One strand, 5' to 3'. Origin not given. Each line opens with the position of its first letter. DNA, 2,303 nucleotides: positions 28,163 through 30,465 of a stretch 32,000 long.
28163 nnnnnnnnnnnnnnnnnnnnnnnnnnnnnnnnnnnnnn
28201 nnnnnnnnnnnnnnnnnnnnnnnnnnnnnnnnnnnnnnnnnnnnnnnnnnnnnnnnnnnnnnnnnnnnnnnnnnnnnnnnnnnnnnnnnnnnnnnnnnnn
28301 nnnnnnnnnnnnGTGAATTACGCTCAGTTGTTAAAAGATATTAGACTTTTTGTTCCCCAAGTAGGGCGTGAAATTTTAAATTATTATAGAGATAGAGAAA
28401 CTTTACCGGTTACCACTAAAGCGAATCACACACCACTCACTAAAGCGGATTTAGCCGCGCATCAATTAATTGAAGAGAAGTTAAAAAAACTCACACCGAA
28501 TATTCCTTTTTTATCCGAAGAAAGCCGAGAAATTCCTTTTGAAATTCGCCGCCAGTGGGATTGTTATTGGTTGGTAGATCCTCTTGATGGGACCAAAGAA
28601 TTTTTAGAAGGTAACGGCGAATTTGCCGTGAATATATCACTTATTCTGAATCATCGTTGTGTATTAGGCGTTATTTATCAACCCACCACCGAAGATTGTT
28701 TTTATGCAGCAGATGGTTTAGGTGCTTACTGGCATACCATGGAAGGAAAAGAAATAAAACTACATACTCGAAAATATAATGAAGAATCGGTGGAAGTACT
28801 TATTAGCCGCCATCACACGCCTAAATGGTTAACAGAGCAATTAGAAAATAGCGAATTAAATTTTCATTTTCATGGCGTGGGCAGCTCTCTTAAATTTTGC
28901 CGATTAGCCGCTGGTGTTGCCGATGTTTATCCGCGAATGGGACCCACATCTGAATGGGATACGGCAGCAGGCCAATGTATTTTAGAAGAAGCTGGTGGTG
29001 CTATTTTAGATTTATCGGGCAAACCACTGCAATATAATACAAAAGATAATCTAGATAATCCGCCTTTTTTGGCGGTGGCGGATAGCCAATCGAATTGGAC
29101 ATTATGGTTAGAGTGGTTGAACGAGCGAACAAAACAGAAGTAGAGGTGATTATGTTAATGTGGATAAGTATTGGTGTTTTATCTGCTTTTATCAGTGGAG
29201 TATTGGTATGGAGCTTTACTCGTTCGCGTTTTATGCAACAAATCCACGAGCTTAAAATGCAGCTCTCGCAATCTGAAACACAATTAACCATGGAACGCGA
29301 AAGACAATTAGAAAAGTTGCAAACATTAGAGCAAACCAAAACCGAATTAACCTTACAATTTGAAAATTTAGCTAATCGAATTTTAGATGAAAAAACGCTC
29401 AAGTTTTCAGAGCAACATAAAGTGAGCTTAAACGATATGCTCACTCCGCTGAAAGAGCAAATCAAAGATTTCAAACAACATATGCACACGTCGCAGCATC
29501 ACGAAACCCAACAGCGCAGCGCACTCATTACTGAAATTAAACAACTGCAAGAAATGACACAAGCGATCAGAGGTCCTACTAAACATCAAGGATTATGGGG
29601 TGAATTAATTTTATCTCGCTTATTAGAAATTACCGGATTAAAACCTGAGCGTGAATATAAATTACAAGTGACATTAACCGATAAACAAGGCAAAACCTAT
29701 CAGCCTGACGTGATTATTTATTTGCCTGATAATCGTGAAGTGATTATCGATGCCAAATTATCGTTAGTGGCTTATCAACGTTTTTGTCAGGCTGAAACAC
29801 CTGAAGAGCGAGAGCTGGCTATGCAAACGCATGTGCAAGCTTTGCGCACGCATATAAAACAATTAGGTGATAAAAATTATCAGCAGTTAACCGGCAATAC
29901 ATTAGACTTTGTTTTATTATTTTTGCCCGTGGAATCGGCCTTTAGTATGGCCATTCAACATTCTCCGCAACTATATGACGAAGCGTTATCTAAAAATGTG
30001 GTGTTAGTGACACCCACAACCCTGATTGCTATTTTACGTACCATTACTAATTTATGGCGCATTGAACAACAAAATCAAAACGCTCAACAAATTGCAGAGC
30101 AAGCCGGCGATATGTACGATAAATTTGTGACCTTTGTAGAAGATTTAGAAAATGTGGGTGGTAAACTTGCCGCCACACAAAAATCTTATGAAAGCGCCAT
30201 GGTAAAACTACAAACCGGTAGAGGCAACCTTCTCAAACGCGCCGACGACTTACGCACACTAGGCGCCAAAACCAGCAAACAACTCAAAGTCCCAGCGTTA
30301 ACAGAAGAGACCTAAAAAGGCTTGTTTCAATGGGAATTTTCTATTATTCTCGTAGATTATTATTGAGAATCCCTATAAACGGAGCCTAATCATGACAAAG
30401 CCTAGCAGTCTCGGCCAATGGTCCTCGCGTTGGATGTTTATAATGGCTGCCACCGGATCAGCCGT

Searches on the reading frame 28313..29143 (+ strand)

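Call 48: search_protein_families(library=pfam, proteins=[window:28313-29143:+], max_evalue=0.001)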
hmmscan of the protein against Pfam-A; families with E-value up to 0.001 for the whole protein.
window:28313-29143:+ (276 aa): 1 family
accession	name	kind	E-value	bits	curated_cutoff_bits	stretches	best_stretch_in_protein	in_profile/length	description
PF00459.30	Inositol_P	-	8.3e-52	176.8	27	1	14-245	14-249/271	Inositol monophosphatase family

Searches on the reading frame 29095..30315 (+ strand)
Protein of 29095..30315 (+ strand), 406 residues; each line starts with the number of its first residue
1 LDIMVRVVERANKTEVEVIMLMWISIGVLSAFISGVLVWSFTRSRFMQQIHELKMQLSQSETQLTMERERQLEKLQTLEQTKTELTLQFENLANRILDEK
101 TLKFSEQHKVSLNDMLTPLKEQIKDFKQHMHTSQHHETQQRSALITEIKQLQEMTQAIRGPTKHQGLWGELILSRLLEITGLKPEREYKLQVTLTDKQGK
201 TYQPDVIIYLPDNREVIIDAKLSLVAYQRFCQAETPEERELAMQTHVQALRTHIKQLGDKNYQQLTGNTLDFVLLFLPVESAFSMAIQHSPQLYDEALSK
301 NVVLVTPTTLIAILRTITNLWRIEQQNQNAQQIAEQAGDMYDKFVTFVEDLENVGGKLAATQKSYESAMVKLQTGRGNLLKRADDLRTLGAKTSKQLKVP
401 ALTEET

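Call 48: search_protein_families(library=pfam, proteins=[window:29095-30315:+], max_evalue=0.001)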
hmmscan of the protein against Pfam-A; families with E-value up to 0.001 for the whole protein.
window:29095-30315:+ (406 aa): 1 family
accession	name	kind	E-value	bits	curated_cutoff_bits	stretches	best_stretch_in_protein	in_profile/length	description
PF02646.22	RmuC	-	2.5e-94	316.1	26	1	111-396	2-291/291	RmuC family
